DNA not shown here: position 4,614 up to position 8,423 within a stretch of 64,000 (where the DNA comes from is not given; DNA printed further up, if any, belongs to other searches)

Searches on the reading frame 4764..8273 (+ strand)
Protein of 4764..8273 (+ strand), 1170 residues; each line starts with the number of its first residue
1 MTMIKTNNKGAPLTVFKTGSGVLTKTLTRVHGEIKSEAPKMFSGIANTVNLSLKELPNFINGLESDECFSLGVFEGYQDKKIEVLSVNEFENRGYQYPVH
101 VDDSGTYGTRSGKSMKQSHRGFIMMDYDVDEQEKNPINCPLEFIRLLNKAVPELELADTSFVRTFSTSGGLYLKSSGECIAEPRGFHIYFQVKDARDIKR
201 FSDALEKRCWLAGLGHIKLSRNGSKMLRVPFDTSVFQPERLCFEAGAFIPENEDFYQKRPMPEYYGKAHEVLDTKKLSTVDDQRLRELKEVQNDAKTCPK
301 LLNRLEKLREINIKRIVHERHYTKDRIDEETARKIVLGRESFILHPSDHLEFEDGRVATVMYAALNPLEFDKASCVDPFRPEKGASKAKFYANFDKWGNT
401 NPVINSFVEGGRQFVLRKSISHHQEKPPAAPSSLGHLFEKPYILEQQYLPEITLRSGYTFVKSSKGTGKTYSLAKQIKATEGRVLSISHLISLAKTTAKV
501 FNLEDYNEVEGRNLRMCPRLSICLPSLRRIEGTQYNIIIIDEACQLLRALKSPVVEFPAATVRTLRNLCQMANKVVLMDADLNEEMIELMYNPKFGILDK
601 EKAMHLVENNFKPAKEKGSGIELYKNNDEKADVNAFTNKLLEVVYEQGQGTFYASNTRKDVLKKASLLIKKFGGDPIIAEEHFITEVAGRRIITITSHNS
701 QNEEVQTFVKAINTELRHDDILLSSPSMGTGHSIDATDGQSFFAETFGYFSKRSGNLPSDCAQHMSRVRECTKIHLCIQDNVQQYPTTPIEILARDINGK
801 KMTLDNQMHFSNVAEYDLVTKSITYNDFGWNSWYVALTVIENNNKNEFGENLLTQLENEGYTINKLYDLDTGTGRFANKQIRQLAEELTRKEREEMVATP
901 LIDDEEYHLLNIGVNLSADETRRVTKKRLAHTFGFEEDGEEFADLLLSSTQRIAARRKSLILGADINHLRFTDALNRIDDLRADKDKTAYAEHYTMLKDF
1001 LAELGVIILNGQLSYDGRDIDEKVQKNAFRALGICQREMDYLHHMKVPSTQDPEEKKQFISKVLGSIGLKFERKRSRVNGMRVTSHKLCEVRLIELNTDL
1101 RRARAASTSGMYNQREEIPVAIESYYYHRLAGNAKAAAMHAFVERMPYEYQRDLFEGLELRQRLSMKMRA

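Call 3: search_protein_families(library=pfam, proteins=[window:4764-8273:+], max_evalue=1)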
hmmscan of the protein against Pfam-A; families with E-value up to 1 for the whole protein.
window:4764-8273:+ (1170 aa): 3 families
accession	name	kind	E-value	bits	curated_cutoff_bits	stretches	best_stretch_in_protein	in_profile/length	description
PF02399.21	Herpes_ori_bp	-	7e-07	28.2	20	1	459-611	52-214/820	Origin of replication binding protein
PF14353.12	CpXC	-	0.046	14.2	25.4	1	552-590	85-120/121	CpXC protein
PF13604.12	AAA_30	-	0.073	13.2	27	1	453-545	13-99/191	AAA domain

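Call 4: search_protein_families(library=phrogs, proteins=[window:4764-8273:+], max_evalue=0.01)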
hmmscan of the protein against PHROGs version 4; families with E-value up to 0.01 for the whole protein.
window:4764-8273:+ (1170 aa): 4 families
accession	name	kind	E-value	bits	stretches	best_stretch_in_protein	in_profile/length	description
phrog_4913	-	DNA, RNA and nucleotide metabolism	6.4e-57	194.2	1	452-951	501-981/1290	replication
phrog_16593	-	DNA, RNA and nucleotide metabolism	2e-23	83.7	1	18-387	10-367/823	DNA primase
phrog_3712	-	DNA, RNA and nucleotide metabolism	3e-19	69.5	1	455-783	392-695/927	replication origin binding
phrog_38391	-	unknown function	5.2e-10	39.2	1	460-591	213-346/750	-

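Call 72: search_protein_families(library=padloc, proteins=[window:4764-8273:+], max_evalue=0.01)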
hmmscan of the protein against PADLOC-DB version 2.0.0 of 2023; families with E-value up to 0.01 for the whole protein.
window:4764-8273:+ (1170 aa): 0 families

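Call 80: find_related_loci(query=A8, collection=genome_contigs, flank=6000)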
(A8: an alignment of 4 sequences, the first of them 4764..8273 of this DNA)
Query A8 (1170 aa) in genome_contigs; peptide patterns used: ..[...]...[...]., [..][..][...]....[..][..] (x = any residue, [..] = any of these).
31 stretches matched a pattern, but none encodes a relative of the query by tblastn (E <= 1e-3).
